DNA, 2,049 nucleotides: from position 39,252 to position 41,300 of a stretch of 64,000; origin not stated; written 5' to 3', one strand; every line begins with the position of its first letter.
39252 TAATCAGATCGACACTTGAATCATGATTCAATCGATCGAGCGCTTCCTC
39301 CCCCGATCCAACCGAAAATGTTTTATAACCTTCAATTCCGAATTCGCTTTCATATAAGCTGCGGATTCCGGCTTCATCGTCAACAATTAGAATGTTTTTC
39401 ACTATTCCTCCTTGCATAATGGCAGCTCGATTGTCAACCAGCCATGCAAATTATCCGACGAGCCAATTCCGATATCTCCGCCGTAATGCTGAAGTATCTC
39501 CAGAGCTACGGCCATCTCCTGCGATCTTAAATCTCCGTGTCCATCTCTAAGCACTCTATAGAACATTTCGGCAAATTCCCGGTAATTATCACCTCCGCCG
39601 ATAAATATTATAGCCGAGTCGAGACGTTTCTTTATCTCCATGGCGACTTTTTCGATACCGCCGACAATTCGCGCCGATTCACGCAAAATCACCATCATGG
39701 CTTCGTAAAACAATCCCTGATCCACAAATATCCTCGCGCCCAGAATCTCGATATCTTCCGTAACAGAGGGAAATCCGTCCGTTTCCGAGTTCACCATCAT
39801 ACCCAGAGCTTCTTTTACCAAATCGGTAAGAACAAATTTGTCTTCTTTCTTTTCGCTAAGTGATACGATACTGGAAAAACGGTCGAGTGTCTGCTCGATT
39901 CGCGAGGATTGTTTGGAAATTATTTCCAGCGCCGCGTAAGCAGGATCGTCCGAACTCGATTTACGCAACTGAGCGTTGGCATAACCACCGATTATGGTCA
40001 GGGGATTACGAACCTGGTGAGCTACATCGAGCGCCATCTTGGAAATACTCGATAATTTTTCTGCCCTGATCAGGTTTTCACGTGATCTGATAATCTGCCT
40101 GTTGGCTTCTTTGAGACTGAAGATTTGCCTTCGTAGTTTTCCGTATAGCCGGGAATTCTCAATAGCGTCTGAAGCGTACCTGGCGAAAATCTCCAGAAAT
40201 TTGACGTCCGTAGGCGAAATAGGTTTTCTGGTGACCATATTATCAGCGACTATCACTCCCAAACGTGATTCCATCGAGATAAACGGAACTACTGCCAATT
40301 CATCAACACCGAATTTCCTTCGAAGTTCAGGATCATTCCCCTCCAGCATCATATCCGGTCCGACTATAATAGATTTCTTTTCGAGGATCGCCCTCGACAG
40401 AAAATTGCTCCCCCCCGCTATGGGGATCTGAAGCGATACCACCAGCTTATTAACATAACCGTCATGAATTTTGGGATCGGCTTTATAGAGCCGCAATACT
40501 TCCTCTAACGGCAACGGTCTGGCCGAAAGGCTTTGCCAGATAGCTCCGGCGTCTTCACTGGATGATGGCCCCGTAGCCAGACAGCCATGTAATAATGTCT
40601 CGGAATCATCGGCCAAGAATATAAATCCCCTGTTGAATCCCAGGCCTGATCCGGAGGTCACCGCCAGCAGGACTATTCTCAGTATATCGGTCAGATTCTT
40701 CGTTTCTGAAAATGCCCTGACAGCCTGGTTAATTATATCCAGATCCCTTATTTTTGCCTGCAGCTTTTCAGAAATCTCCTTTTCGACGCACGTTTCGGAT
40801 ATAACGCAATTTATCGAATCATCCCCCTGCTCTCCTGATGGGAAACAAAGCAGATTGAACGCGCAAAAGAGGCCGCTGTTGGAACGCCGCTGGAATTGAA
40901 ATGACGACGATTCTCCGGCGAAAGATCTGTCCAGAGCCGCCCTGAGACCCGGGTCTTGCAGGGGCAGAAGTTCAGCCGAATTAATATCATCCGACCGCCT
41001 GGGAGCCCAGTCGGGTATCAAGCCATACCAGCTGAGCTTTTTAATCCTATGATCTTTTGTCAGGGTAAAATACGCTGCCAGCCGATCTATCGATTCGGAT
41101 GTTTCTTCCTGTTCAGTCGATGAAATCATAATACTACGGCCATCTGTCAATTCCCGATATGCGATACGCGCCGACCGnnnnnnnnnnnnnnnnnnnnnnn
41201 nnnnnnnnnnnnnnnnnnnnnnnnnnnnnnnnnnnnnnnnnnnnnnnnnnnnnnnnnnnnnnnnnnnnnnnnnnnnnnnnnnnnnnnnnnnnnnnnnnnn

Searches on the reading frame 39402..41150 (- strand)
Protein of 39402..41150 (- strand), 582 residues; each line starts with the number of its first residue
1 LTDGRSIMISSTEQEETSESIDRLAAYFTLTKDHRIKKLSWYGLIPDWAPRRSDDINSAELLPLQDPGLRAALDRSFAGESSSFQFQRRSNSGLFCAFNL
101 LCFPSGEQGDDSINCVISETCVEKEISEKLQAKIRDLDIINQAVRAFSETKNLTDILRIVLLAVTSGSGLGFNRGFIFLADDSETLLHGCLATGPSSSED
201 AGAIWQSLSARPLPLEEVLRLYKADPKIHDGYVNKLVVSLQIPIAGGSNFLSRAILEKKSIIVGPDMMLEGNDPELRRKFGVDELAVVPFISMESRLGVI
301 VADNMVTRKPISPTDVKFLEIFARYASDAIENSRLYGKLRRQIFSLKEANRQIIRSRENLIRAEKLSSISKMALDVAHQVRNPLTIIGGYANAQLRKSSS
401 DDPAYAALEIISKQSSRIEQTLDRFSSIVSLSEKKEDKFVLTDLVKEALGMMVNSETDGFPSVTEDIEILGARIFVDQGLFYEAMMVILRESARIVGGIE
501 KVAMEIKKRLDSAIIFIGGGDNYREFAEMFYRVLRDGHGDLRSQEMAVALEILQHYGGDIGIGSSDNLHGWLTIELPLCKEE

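Call 3: search_protein_families(library=pfam, proteins=[window:39402-41150:-], max_evalue=1)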
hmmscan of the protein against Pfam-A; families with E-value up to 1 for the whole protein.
window:39402-41150:- (582 aa): 5 families
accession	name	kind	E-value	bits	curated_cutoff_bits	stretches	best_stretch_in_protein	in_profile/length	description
PF00512.31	HisKA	-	5.7e-08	33.1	26.9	1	370-425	3-57/66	His Kinase A (phospho-acceptor) domain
PF13185.12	GAF_2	-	1.8e-06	28.6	28.6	1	151-331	2-136/136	GAF domain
PF13492.12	GAF_3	-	3.6e-06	27.9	27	1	280-332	78-129/129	GAF domain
PF01590.32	GAF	-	7e-06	27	22.4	1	154-330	3-133/133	GAF domain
PF11849.14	DUF3369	-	0.017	15.9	27.2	1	298-336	127-165/168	Domain of unknown function (DUF3369)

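Call 23: find_homologous_proteins(query=window:39402-41150:-, max_evalue=0.001)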
Query window:39402-41150:- (582 aa): 114 proteins with E <= 0.001 among 8000 candidates.
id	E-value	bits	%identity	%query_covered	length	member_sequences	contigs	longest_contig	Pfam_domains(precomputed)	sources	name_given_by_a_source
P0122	0.0e+0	1262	100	99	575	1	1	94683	PF13185.13,PF01590.33,PF13492.13,PF00512.32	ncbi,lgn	-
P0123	5.1e-181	621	54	99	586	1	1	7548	PF01590.33,PF13492.13,PF00512.32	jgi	jgi:GAF domain-containing protein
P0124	2.8e-178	612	51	99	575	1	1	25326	PF13185.13,PF01590.33,PF00512.32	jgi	jgi:signal transduction histidine kinase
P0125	3.3e-178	612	52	98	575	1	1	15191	PF13185.13,PF01590.33,PF13492.13,PF00512.32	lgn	-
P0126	3.1e-177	609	53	96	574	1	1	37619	PF01590.33,PF00512.32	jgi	jgi:signal transduction histidine kinase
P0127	1.2e-176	607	51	99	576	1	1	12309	PF13185.13,PF01590.33,PF13492.13,PF00512.32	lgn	-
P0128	2.3e-176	606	56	88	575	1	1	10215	PF13185.13,PF01590.33,PF13492.13,PF00512.32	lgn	-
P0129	2.8e-176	606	51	98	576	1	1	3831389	PF13185.13,PF01590.33,PF13492.13,PF00512.32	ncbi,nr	ncbi:MAG: GAF domain-containing sensor histidine kinase [Candidatus Zixiibacteriota bacterium]|nr:MA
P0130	1.5e-175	603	51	98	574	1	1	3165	PF01590.33,PF13492.13,PF00512.32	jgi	jgi:signal transduction histidine kinase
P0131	7.5e-175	601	50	99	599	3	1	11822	PF13185.13,PF01590.33,PF13492.13,PF00512.32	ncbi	-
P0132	9.3e-175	600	52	96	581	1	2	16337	PF13185.13,PF01590.33,PF13492.13,PF00512.32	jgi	jgi:GAF domain-containing protein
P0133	1.6e-174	600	51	96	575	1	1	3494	PF01590.33,PF00512.32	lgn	-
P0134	2.9e-174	599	51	97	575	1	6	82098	PF13185.13,PF01590.33,PF00512.32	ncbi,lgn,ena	-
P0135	5.9e-174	598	52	96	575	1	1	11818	PF01590.33,PF00512.32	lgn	-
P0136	1.4e-173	597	52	96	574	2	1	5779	PF01590.33,PF00512.32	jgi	jgi:GAF domain-containing protein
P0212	1.2e-47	181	36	52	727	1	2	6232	PF08447.19,PF13426.14,PF01590.33,PF08448.17,PF02518.32,PF13492.13,PF00512.32,PF00989.32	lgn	-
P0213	4.1e-47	179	28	80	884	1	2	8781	PF08447.19,PF13426.14,PF13188.14,PF13185.13,PF01590.33,PF08448.17,PF02518.32,PF13492.13,PF00512.32,PF00989.32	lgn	-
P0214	4.1e-45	173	27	81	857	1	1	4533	PF08447.19,PF13426.14,PF13188.14,PF13185.13,PF01590.33,PF08448.17,PF02518.32,PF13492.13,PF00512.32,PF00989.32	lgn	-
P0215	5.3e-44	169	29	57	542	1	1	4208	PF01590.33,PF02518.32,PF13492.13,PF00512.32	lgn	-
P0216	2.4e-28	117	28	68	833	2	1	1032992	PF13185.13,PF01590.33,PF02518.32,PF13492.13,PF00512.32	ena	-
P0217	5.7e-15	73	23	61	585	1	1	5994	PF13185.13,PF01590.33,PF02518.32,PF13492.13,PF00512.32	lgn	-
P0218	1.8e-10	58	29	32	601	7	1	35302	PF13185.13,PF01590.33,PF02518.32,PF13492.13,PF00512.32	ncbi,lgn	-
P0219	4.4e-10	57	30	17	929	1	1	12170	PF13188.14,PF17820.8,PF02518.32,PF00512.32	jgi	-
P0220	1.5e-9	55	29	17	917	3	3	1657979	PF17820.8,PF00595.30,PF13180.13,PF02518.32,PF00512.32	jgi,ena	-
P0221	2.1e-9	55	28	17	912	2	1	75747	PF17820.8,PF02518.32,PF00512.32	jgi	jgi:PAS domain S-box-containing protein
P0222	1.1e-8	52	27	26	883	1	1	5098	PF13185.13,PF01590.33,PF02518.32,PF13492.13,PF00512.32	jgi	jgi:two-component system, NtrC family, sensor histidine kinase HydH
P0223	1.9e-8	52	28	16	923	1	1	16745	PF13188.14,PF17820.8,PF00595.30,PF02518.32,PF00512.32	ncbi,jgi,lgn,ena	ncbi:MAG TPA: ATP-binding protein [Thermoanaerobaculia bacterium]|jgi:hypothetical protein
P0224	2.3e-8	51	29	16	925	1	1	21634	PF13188.14,PF17820.8,PF00595.30,PF02518.32,PF00512.32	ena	-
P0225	6.4e-8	50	27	17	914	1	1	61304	PF13188.14,PF17820.8,PF13180.13,PF02518.32,PF00512.32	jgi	jgi:two-component system, NtrC family, sensor kinase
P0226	8.6e-8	49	32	18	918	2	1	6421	PF13188.14,PF17820.8,PF00595.30,PF13180.13,PF02518.32,PF00512.32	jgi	jgi:two-component system, NtrC family, sensor kinase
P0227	2.7e-7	48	30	16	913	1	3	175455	PF17820.8,PF00595.30,PF01590.33,PF13180.13,PF02518.32,PF00512.32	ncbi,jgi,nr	ncbi:MAG TPA: ATP-binding protein [Thermoanaerobaculia bacterium]|jgi:hypothetical protein|nr:ATP-bi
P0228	2.5e-6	45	19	39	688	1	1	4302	PF08447.19,PF13426.14,PF13188.14,PF13185.13,PF01590.33,PF08448.17,PF02518.32,PF13492.13,PF00512.32,PF00989.32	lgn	-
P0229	1.9e-5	42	35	14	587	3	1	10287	PF13185.13,PF01590.33,PF02518.32,PF13492.13,PF00512.32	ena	-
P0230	2.4e-5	41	27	38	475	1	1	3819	PF13426.14,PF13188.14,PF02518.32,PF00512.32,PF00072.31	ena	-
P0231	4.1e-5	41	36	14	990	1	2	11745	PF13426.14,PF13188.14,PF13185.13,PF08448.17,PF02518.32,PF00512.32,PF00989.32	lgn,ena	-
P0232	5.0e-5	40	25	39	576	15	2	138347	PF14417.13,PF02518.32,PF00512.32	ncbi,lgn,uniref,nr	ncbi:hypothetical protein J27TS8_41150 [Robertmurraya siralis]|uniref:histidine kinase n=1 Tax=Rober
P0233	1.7e-4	39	29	40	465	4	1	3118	PF02518.32,PF00512.32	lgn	-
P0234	2.3e-4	38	22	38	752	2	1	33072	PF13426.14,PF13188.14,PF13185.13,PF01590.33,PF08448.17,PF02518.32,PF00512.32,PF00989.32,PF14501.13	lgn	-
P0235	4.9e-4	37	27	24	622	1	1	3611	PF00672.31,PF02518.32,PF00512.32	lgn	-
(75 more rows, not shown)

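Call 35: predict_structure(alignment_id=A2)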
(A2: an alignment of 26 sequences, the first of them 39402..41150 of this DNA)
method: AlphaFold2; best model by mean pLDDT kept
length: 582 residues; sequences in the alignment: 26
mean_pLDDT: 77.1   pTM: 0.46
mean pLDDT of the five models: 77.1, 75.8, 73.6, 73.3, 73.1
residues with pLDDT >= 90: 79; 70-90: 351; 50-70: 127; < 50: 25
segments of 3 or more residues with pLDDT < 50: 1-20
pLDDT, mean of each block of 10 residues (from residue 1): 31 39 77 86 72 67 85 90 85 78 78 87 70 71 77 83 67 85 88 67 63 64 53 72 84 91 83 83 89 87 82 85 88 84 80 66 60 68 81 85 85 79 61 71 88 65 86 87 89 87 89 88 80 72 77 85 66 89 45
secondary structure, 60 per line:
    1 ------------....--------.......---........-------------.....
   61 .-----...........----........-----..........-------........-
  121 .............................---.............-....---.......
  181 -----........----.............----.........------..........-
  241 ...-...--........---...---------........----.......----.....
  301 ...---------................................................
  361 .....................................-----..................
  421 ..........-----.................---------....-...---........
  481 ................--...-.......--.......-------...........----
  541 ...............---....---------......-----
elements in order: H13-16 E25-31 E35-42 H58-61 H67-77 E82-89 E95-104 E112-119 H121-149 H153-165 H167-170 E174-180 E186-193 H198-210 H215-223 H230-239 E241-243 H250-257 E261-263 H273-280 E285-291 E296-303 H313-397 H403-430 E436-440 H441-452 E462-465 E473-477 H478-496 E503-509 E512-518 H526-536 H541-555 E559-562 E572-577

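Call 40: fold_search(model_id=the predicted structure, library=pdb)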
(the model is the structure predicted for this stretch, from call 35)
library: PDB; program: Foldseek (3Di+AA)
matches with E <= 10: 1087; with E <= 0.001: 313
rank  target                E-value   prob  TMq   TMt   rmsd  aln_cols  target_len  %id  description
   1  9eut_A                5.4e-14  1.00  0.24  0.20  23.8       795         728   11  Cryo-EM structure of the full-length Pseudomonas aeruginosa bacteriophytochrome in its Pr state (released 2024-09-04)
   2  9a5d_A                2.2e-11  1.00  0.20  0.19  31.4       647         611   12  Integrative model of WALK-YYCH by crosslinking MS and deep learning (released 2024-09-18)
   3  8a7f_A                3.7e-10  1.00  0.20  0.30  22.4       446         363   14  Crystal structure of a chimeric LOV-Histidine kinase SB2F1-I66R mutant (asymmetrical variant, trigonal form with long  (released 2024-01-10)
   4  9qq6_A                3.9e-10  1.00  0.21  0.24  21.7       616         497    9  Structure of the Azotobacter vinelandii NifL-NifA complex (released 2025-06-18)
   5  4gcz_B                6.6e-10  1.00  0.25  0.35  16.8       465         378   13  Structure of a blue-light photoreceptor (released 2013-06-19)
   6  8a7f_B                7.0e-10  1.00  0.19  0.29  22.3       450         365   14  Crystal structure of a chimeric LOV-Histidine kinase SB2F1-I66R mutant (asymmetrical variant, trigonal form with long  (released 2024-01-10)
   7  4gcz_A                7.7e-10  1.00  0.25  0.36  16.6       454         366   13  Structure of a blue-light photoreceptor (released 2013-06-19)
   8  8a6x_B                8.1e-10  1.00  0.20  0.30  22.4       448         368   14  Crystal structure of a chimeric LOV-Histidine kinase SB2F1 (asymmetrical variant, trigonal form with long c axis) (released 2024-01-10)
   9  8a7h_A                8.9e-10  1.00  0.20  0.30  22.4       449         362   13  Crystal structure of a chimeric LOV-Histidine kinase SB2F1-I66R mutant (light state; asymmetrical variant, trigonal fo (released 2024-01-10)
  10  8a3u                  1.3e-09  1.00  0.19  0.29  22.2       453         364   14  Crystal structure of a chimeric LOV-Histidine kinase SB2F1 (symmetrical variant, trigonal form with short c-axis) (released 2023-12-20)
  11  8a52_A                2.2e-09  1.00  0.20  0.30  22.4       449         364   15  Crystal structure of a chimeric LOV-Histidine kinase SB2F1 (asymmetrical variant, trigonal form with long c-axis) (released 2023-12-27)
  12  8upk_A                5.0e-09  1.00  0.20  0.16  27.1       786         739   12  Pr/Pfr heterodimer (hybrid) state of Stigmatella aurantiaca bacteriophytochrome 2 (released 2024-09-25)
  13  9jfj_D                1.0e-08  1.00  0.21  0.46  16.5       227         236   16  Crystal structure of the cytoplasmic domain of ZraS in ADP-bound form (released 2025-03-26)
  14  9jfj_A                1.1e-08  1.00  0.22  0.42   9.5       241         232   17  Crystal structure of the cytoplasmic domain of ZraS in ADP-bound form (released 2025-03-26)
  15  8isi_A                1.3e-08  1.00  0.21  0.15  38.6       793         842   10  Photochromobilin-free form of Arabidopsis thaliana phytochrome A - apo-AtphyA (released 2023-08-09)
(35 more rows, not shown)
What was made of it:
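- On HisKA-type sensor histidine kinase (for ORF 39402-41150, the 'real kinase'): The alpha/beta fold is retained in the model (calls 35, 40).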

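Call 41: search_protein_families(library=ncbifam, proteins=[window:39402-41150:-], max_evalue=0.01)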
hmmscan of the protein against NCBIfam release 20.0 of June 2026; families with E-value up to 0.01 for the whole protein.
window:39402-41150:- (582 aa): 14 families
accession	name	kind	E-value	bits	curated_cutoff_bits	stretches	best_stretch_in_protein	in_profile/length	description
NF008468.0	PRK11360.1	equivalog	7.6e-14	51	646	1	355-580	382-610/616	two-component system sensor histidine kinase AtoS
NF040750.1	tetrathio_HK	equivalog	1.1e-07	30.8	750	1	339-438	308-411/555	tetrathionate respiration histidine kinase TtrS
NF007688.0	PRK10364.1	equivalog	2e-07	30.2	479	1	356-451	227-322/460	two-component system sensor histidine kinase ZraS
NF053867.1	SprKinKinDBac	equivalog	3.7e-07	29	775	1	351-579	269-498/500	sporulation kinase KinD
NF038230.1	Regu_Geo_Pelo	equivalog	7.6e-06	24.1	1200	1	234-409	61-241/935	GPMC system transcriptional regulator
TIGR02966.1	phoR_proteo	equivalog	2e-05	23.8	334.2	1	375-437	120-183/333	phosphate regulon sensor histidine kinase PhoR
NF033792.0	ActS_PrrB_HisK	equivalog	6e-05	22.1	350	1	360-453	193-286/423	ActS/PrrB/RegB family redox-sensitive histidine kinase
NF010411.0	PRK13837.1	equivalog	0.00018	19.7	647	1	347-452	430-533/828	two-component system VirA-like sensor kinase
NF041777.1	sens_FixL_Rhizob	equivalog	0.0004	19.2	850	1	356-450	249-350/485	sensor protein FixL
NF046026.1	HisKinCckACaul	equivalog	0.003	15.7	1000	1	358-430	291-363/678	cell cycle histidine kinase CckA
NF046044.1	PnpS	equivalog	0.0036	16.4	400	1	375-439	176-245/390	two-component system histidine kinase PnpS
NF038348.1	T2SS_HK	subfamily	0.0042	15.6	450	1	349-392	303-350/574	histidine kinase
NF033091.0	HK_VanS_ACDEFG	equivalog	0.0051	15.9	400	0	337-431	40-137/293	vancomycin resistance histidine kinase VanS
NF049962.1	HisKinFlgSCampy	equivalog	0.0095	14.9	600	0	361-481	124-240/338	fla regulon two-component system sensor histidine kinase FlgS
